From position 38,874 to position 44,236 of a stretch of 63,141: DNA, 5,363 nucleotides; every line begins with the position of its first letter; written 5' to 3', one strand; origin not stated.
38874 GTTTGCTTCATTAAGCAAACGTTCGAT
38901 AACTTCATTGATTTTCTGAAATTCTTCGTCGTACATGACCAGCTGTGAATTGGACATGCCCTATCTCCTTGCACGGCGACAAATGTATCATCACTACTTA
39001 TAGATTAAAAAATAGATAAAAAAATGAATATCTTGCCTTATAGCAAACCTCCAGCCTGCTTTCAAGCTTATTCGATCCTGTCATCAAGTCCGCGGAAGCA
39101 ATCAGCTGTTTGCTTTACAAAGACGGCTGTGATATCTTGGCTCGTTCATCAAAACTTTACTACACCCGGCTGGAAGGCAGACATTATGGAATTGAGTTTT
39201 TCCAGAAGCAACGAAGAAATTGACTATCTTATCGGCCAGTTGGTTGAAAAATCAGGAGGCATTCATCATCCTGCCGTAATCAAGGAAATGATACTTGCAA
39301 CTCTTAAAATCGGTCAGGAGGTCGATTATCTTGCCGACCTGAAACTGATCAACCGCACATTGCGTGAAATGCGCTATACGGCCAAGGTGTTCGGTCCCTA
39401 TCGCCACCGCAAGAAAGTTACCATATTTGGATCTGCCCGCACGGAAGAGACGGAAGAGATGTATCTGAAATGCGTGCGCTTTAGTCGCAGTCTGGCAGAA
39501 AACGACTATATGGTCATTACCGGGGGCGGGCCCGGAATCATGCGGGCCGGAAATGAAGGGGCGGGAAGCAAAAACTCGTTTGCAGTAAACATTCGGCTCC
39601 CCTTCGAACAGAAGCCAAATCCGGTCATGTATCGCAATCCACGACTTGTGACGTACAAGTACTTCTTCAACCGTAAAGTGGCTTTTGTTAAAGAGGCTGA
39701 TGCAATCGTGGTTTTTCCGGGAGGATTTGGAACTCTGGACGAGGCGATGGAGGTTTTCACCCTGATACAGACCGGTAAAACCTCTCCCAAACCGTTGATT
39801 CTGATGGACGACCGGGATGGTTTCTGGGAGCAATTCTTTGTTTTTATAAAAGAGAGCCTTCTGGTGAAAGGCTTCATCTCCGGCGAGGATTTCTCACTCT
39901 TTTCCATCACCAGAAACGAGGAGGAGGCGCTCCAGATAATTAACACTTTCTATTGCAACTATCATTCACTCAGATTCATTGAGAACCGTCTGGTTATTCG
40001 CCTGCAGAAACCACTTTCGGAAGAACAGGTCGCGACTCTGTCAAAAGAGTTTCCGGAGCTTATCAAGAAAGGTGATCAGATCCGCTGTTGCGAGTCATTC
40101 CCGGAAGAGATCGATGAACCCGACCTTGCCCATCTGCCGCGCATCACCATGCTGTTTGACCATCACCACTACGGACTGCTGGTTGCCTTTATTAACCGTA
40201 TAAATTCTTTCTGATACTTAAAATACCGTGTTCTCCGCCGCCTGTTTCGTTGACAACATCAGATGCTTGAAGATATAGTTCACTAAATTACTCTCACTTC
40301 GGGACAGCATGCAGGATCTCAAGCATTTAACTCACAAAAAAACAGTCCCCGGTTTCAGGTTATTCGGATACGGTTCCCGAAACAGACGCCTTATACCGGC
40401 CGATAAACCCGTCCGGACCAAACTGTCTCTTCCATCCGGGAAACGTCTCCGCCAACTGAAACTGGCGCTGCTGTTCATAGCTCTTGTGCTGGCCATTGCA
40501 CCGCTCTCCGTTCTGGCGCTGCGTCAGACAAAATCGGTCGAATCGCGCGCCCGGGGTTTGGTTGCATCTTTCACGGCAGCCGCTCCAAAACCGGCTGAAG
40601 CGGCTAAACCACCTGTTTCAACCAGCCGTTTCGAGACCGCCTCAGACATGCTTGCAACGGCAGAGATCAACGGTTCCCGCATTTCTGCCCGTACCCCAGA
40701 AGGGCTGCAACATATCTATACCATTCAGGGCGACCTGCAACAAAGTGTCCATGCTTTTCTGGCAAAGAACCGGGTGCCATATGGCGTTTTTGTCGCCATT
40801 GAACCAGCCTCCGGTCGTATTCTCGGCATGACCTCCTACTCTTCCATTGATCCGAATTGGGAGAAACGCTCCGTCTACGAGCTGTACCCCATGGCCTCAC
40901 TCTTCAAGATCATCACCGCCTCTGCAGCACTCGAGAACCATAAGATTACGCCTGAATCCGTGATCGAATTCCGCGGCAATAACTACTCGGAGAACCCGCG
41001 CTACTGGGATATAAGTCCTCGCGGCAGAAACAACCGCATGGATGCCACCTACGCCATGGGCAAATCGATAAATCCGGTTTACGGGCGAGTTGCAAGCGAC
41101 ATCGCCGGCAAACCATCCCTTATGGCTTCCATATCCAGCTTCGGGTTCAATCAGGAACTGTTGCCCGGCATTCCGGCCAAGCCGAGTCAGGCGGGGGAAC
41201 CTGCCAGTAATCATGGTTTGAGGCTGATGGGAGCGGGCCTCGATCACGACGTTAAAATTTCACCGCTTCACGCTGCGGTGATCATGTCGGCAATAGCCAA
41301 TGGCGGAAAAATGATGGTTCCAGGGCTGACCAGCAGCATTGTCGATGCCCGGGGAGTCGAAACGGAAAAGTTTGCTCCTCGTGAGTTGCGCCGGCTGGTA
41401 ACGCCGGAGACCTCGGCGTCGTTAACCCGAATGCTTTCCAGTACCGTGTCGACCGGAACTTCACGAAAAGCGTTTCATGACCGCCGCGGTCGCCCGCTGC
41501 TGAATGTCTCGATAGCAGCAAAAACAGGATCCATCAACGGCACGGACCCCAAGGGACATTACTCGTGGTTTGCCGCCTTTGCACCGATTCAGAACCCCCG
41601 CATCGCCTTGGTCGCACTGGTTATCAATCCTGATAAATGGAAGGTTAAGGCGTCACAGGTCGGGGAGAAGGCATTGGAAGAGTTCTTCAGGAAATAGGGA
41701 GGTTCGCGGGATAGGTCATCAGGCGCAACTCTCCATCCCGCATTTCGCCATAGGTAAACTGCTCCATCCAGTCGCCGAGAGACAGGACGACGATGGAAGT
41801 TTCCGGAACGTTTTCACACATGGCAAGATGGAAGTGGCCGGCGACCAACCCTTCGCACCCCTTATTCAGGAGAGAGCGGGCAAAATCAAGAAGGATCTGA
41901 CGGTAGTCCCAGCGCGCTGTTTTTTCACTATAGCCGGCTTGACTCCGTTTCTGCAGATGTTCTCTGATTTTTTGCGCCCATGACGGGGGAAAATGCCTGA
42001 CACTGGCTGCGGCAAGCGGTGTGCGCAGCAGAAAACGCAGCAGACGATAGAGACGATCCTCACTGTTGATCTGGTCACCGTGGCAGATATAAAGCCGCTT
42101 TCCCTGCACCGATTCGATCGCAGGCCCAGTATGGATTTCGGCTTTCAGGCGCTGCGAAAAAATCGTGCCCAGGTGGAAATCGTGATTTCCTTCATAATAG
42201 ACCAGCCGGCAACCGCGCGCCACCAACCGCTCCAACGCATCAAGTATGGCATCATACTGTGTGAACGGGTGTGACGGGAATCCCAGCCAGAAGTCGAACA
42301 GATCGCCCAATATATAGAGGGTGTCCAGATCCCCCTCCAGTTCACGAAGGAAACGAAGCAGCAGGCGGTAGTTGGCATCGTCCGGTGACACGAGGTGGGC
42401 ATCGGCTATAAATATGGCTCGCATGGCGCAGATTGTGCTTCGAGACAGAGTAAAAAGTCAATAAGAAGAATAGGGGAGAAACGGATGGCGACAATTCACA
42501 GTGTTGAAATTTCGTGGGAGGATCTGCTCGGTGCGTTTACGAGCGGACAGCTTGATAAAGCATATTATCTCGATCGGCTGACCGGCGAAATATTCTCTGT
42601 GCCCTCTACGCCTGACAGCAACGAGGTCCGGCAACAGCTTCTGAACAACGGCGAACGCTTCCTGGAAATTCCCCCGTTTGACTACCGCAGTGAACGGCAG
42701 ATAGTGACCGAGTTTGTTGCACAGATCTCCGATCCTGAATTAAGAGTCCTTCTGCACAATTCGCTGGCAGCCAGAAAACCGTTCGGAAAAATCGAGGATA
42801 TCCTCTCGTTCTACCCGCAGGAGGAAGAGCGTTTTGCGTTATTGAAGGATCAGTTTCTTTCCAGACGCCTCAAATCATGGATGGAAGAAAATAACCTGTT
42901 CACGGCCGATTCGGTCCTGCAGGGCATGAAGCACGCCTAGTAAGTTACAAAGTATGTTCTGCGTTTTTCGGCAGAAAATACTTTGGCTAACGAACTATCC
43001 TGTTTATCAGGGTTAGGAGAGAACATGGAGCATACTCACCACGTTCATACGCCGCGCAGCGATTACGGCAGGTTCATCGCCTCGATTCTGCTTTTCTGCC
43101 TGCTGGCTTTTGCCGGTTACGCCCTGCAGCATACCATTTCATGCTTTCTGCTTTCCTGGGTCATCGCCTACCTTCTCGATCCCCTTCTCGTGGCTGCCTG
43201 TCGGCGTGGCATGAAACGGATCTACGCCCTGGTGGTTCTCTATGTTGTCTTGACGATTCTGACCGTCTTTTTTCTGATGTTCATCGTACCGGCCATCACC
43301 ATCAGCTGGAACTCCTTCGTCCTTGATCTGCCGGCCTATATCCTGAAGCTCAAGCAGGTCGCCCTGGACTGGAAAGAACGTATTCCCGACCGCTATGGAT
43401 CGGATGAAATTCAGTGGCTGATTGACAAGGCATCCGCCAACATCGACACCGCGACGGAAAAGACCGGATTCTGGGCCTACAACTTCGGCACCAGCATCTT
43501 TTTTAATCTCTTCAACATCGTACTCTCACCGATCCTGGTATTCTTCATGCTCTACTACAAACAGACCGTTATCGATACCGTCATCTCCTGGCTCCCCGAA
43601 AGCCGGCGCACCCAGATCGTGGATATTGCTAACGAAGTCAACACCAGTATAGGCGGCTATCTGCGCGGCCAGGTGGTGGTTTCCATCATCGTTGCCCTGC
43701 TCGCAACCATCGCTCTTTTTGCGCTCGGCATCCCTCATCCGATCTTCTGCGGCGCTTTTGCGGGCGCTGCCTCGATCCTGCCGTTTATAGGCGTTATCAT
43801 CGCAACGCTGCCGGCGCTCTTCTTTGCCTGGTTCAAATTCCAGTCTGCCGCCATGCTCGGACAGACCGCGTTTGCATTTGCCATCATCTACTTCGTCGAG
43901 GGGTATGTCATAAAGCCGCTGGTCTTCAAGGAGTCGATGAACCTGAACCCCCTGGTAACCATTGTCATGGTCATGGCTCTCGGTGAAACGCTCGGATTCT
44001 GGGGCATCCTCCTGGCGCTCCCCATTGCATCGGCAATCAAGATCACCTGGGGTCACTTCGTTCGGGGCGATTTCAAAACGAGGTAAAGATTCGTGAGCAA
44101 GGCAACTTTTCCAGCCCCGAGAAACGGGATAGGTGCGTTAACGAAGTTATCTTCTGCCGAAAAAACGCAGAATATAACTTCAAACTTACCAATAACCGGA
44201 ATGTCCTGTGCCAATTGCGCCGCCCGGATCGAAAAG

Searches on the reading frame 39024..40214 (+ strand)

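Call 66: search_protein_families(library=pfam, proteins=[window:39024-40214:+], max_evalue=0.00001)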
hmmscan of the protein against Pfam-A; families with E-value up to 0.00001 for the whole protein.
window:39024-40214:+ (396 aa): 2 families
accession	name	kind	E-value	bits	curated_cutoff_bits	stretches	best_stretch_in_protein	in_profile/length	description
PF03641.19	Lysine_decarbox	-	1.2e-26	93.9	27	1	190-304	18-129/131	Possible lysine decarboxylase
PF18306.6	LDcluster4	-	2.1e-14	53.9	26.3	1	130-242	2-111/151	SLOG cluster4 family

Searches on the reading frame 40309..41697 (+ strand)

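Call 66: search_protein_families(library=pfam, proteins=[window:40309-41697:+], max_evalue=0.00001)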
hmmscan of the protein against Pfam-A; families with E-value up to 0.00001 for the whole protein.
window:40309-41697:+ (462 aa): 1 family
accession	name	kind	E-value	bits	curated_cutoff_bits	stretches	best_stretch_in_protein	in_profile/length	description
PF00905.27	Transpeptidase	-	1e-38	133.7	22.1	1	159-448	1-289/299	Penicillin binding protein transpeptidase domain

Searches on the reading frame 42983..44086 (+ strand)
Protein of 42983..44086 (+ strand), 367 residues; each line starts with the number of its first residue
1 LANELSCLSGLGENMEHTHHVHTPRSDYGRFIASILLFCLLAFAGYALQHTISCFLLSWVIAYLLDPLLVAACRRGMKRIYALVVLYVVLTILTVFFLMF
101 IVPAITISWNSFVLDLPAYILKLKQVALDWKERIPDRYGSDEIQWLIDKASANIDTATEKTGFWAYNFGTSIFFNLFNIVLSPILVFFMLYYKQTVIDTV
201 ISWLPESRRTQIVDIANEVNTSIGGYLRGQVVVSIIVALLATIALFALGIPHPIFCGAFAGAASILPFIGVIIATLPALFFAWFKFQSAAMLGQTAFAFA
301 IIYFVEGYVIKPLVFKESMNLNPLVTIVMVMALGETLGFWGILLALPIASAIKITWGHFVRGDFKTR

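Call 67: search_protein_families(library=pfam, proteins=[window:42983-44086:+], max_evalue=0.00001)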
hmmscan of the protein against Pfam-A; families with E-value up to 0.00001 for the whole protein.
window:42983-44086:+ (367 aa): 1 family
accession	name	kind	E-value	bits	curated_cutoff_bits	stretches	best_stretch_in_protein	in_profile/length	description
PF01594.21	AI-2E_transport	-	1.3e-55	189.4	34.3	1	33-357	2-324/327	AI-2E family transporter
